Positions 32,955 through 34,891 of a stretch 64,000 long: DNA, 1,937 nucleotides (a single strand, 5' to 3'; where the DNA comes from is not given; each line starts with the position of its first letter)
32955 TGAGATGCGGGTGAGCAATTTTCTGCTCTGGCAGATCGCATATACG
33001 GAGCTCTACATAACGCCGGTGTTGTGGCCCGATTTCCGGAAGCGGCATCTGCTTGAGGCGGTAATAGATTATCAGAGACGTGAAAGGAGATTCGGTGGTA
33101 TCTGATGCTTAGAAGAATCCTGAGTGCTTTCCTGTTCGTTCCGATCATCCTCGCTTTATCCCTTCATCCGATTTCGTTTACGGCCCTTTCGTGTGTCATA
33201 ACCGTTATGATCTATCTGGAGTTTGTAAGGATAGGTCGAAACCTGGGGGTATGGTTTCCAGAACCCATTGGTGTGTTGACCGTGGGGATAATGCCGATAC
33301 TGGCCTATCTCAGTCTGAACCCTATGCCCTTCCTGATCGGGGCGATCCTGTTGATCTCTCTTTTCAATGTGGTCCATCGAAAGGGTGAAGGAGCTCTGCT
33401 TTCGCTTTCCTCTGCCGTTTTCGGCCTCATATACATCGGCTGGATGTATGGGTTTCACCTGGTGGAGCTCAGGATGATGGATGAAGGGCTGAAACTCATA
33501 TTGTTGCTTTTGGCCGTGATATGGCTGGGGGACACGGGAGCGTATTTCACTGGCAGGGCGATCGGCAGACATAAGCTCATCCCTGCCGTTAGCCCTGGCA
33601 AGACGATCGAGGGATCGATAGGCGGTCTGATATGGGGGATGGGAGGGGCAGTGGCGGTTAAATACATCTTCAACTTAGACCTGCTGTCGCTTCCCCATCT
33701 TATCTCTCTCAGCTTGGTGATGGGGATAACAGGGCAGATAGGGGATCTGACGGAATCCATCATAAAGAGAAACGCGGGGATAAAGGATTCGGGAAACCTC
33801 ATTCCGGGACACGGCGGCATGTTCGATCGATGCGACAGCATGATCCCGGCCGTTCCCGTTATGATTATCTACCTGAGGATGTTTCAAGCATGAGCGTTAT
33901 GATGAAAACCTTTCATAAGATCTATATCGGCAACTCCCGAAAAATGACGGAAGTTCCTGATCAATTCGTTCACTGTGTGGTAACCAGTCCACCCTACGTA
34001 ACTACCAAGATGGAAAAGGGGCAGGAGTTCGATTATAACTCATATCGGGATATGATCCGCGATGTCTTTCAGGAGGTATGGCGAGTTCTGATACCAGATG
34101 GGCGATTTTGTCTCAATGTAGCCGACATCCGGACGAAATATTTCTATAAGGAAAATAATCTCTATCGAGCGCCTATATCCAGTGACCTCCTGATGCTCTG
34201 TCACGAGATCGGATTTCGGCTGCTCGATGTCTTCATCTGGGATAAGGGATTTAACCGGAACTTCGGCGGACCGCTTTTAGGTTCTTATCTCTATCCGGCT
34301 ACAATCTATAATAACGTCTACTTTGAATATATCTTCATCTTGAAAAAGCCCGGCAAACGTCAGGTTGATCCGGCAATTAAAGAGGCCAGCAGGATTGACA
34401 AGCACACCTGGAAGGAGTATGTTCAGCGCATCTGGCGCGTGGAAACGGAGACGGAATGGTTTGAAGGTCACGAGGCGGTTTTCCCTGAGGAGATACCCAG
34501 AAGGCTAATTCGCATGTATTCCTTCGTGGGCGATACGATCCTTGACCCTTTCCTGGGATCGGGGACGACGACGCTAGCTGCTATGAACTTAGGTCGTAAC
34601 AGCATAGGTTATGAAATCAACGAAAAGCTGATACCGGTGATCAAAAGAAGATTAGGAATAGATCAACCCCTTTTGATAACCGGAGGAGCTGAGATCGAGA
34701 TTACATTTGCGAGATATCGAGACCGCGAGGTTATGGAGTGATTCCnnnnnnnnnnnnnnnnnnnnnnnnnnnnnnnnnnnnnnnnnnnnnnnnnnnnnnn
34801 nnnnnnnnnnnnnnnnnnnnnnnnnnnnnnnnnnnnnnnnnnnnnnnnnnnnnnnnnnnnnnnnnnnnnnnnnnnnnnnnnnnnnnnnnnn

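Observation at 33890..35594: Restriction-modification-like gene pair wedged into the conserved rpsB-tsf-pyrH-frr-uppS-cdsA-dxr-rseP cluster and translationally coupled on both sides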

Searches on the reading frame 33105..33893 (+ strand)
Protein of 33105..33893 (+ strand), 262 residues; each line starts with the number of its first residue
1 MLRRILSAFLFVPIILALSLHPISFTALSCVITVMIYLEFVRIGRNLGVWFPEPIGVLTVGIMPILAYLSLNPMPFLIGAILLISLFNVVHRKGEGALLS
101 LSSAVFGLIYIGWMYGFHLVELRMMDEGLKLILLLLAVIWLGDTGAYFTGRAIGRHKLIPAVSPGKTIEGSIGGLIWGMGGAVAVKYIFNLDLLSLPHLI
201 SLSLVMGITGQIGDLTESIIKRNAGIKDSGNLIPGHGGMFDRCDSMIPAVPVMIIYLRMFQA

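Call 4: search_protein_families(library=pfam, proteins=[window:33105-33893:+], max_evalue=0.1)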
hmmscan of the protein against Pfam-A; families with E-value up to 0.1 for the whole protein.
window:33105-33893:+ (262 aa): 1 family
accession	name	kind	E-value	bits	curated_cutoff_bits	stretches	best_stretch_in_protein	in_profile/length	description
PF01148.25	CTP_transf_1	-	1.4e-59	202.5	24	1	4-260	3-264/264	Cytidylyltransferase family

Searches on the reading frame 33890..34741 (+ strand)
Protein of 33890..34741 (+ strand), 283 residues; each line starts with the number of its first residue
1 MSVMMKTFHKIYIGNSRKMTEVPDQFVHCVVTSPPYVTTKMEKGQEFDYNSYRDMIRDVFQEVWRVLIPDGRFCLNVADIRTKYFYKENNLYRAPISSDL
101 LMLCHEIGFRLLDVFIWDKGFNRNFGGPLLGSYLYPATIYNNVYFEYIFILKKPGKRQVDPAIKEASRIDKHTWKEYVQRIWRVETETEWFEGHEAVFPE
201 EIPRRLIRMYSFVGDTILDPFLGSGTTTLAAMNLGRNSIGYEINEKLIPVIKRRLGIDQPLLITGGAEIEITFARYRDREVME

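Call 4: search_protein_families(library=pfam, proteins=[window:33890-34741:+], max_evalue=0.1)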
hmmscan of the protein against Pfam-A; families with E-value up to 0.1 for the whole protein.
window:33890-34741:+ (283 aa): 3 families
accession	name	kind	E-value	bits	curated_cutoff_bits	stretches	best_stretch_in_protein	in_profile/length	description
PF01555.25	N6_N4_Mtase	-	3.2e-43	148.7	26.7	1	27-252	1-220/221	DNA methylase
PF08241.18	Methyltransf_11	-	0.0051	17.9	21.2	0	56-74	76-94/95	Methyltransferase domain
PF01170.24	UPF0020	-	0.011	15.9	22.3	0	213-239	28-54/197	RMKL-like, methyltransferase domain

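Call 5: search_protein_families(library=ncbifam, proteins=[window:33890-34741:+], max_evalue=0.1)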
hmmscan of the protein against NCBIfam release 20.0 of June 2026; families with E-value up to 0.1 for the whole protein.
window:33890-34741:+ (283 aa): 7 families
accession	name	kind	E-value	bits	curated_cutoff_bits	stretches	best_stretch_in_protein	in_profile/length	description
NF008572.0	PRK11524.1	equivalog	4.6e-15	55.5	292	1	181-257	182-258/294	adenine-specific DNA-methyltransferase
NF050803.1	DnaMtaseCcrMCaul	equivalog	2.2e-10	40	830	1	193-257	185-249/350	adenine-specific DNA-methyltransferase CcrM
NF010253.0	PRK13699.1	subfamily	2.5e-10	40.4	244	2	204-256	154-206/226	DNA methyltransferase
TIGR01177.1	TIGR01177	hypoth_equivalog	1.3e-06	28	316.55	1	214-248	183-217/330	TIGR01177 family methyltransferase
NF041820.1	daptide_MTase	equivalog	0.0024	17.3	175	0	205-255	28-78/243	daptide-type RiPP biosynthesis methyltransferase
NF040721.1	Trm14_Arch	equivalog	0.049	12.7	280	0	194-237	171-215/370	tRNA (guanine(6)-N2)-methyltransferase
NF040538.1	methyl_ArsM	equivalog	0.073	12.2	500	0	57-81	190-216/356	arsinothricin biosynthesis methyltransferase ArsM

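Call 7: search_solved_structures(query=window:33890-34741:+, max_evalue=0.001)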
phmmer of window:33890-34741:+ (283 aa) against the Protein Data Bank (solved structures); distinct sequences matched with E-value up to 0.001: 12.
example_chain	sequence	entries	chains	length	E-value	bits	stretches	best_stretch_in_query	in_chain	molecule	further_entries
2zie_A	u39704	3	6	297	1.1e-40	143.1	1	8-260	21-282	Putative modification methylase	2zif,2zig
8s9n_A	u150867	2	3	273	9.2e-15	58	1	13-257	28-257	DNA cytosine-N4 methyltransferase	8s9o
8s9m_A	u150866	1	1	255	1.2e-14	57.6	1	15-257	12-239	DNA cytosine-N4 methyltransferase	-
1boo_A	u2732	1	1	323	3.4e-11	46.3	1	10-118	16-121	PROTEIN (N-4 CYTOSINE-SPECIFIC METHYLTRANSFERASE PVU II)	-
9c3u_A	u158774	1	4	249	4.6e-09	39.3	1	192-254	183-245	Methyltransferase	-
8urk_A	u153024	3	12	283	5.6e-09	39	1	192-255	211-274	Methyltransferase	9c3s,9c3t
5hek_A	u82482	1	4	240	2.9e-07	33.4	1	204-257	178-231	Adenine specific DNA methyltransferase (DpnA)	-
5hfj_A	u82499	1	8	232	3.3e-07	33.2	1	204-256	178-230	Adenine specific DNA methyltransferase (DpnA)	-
1g60_A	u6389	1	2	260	3.6e-07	33.1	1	194-248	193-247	Adenine-specific Methyltransferase MboIIA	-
1nw8_A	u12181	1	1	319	4.2e-07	32.9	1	178-240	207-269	MODIFICATION METHYLASE RSRI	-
1eg2_A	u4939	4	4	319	5.5e-07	32.5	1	178-240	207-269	MODIFICATION METHYLASE RSRI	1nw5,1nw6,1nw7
6pbd_A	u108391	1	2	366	4.9e-06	29.4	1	192-256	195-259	Modification methylase CcrMI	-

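Call 22: search_solved_structures(query=window:33890-34741:+, max_evalue=1e-10, show_alignments=4)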
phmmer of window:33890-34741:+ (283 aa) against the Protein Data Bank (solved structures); distinct sequences matched with E-value up to 1e-10: 4.
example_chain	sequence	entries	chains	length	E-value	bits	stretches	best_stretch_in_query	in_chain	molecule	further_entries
2zie_A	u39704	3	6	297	1.1e-40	143.1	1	8-260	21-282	Putative modification methylase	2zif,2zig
8s9n_A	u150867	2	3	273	9.2e-15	58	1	13-257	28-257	DNA cytosine-N4 methyltransferase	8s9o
8s9m_A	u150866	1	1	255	1.2e-14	57.6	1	15-257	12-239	DNA cytosine-N4 methyltransferase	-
1boo_A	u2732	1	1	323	3.4e-11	46.3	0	10-118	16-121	PROTEIN (N-4 CYTOSINE-SPECIFIC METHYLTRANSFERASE PVU II)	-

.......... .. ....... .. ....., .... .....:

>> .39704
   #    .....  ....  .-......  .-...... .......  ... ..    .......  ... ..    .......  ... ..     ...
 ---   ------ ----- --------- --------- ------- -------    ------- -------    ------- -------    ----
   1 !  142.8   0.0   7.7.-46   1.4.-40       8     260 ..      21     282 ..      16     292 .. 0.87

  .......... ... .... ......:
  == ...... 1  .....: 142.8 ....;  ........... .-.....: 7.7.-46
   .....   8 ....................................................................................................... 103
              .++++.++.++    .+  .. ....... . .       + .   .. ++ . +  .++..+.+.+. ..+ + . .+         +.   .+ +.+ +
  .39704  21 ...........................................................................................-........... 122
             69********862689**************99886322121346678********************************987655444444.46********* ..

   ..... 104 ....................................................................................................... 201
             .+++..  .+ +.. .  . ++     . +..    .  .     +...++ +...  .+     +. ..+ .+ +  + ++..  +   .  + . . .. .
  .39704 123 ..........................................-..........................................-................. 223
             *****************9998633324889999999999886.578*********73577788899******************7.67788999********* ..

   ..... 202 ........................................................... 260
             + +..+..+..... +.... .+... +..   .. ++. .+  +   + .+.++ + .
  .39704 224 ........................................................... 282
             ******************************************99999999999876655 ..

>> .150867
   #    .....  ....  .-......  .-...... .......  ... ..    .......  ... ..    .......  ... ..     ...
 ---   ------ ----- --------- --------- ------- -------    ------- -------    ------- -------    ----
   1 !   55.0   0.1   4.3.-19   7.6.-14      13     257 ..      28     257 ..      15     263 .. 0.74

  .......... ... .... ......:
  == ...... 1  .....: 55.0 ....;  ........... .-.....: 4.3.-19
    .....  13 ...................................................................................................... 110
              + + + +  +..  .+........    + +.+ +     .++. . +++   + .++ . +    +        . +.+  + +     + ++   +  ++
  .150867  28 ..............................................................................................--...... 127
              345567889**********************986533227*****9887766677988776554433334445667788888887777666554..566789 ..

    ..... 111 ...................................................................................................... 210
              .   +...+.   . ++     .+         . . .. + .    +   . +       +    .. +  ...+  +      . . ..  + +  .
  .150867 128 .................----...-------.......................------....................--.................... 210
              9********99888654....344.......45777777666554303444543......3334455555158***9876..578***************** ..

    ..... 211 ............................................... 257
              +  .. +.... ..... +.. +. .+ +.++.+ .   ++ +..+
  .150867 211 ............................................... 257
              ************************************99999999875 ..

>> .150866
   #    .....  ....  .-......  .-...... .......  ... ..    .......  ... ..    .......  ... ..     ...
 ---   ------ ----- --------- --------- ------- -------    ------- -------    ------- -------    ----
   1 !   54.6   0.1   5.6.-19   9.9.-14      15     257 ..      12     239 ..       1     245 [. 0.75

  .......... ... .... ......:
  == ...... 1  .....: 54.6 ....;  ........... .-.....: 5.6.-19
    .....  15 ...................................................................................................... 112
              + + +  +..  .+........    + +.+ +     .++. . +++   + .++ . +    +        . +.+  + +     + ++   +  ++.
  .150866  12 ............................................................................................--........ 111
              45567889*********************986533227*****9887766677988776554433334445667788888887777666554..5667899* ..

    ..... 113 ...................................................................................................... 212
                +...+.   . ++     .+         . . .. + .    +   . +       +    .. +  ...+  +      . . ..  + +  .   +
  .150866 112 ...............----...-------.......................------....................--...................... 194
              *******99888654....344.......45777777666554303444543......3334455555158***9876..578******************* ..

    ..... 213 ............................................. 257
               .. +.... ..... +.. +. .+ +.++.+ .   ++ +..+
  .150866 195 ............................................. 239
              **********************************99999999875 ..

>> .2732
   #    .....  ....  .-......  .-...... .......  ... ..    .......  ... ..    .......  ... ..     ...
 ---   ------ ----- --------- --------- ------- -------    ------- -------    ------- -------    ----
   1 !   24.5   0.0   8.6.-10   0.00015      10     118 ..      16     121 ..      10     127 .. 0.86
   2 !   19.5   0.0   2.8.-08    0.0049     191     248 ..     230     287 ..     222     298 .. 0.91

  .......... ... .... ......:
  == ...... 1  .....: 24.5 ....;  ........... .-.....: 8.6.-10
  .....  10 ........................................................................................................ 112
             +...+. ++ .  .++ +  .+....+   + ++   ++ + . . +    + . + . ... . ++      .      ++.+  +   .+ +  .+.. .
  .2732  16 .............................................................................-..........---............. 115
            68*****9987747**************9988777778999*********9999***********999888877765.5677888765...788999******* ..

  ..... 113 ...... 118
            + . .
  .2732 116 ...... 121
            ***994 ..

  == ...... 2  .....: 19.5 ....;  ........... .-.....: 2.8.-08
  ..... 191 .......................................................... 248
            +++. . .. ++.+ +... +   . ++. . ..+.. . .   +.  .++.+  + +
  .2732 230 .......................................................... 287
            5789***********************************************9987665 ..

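Call 55: search_protein_families(library=padloc, proteins=[window:33890-34741:+], max_evalue=0.01)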
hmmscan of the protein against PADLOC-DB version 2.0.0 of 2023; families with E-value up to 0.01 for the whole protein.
window:33890-34741:+ (283 aa): 68 families (the best 25 are shown)
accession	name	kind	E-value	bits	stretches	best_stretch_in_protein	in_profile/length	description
PDLC03350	MTase_II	-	2e-66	222.5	1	6-258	54-298/312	Type II methyltransferase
PDLC03259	MTase_II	-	4.7e-65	218.1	1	7-272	2-271/423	Type II methyltransferase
PDLC03353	MTase_II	-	1.1e-64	216.5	1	5-256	6-251/260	Type II methyltransferase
PDLC03283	MTase_II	-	3e-43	146.4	1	5-256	1-272/352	Type II methyltransferase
PDLC03387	MTase_II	-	1.7e-29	100.9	1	16-256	19-276/289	Type II methyltransferase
PDLC03260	MTase_II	-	6.8e-29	98.9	2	140-253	196-305/349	Type II methyltransferase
PDLC03371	MTase_II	-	1e-26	92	1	6-256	8-253/260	Type II methyltransferase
PDLC03246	MTase_II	-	1.4e-26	91.5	1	18-251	123-362/376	Type II methyltransferase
PDLC03252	MTase_II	-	1.4e-22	78.5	2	143-255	243-353/365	Type II methyltransferase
PDLC03236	MTase_II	-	1.4e-20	71.3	1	19-249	661-893/912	Type II methyltransferase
PDLC03299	MTase_II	-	2.2e-20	71.3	2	178-257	180-259/296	Type II methyltransferase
PDLC03276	MTase_II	-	1.4e-17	62.1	1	15-243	151-388/404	Type II methyltransferase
PDLC03295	MTase_II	-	1.3e-16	58.9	1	10-264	5-273/292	Type II methyltransferase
PDLC03265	MTase_II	-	4.6e-16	57.2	2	160-255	233-328/333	Type II methyltransferase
PDLC03323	MTase_II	-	1.2e-15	55.5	2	9-118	15-121/330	Type II methyltransferase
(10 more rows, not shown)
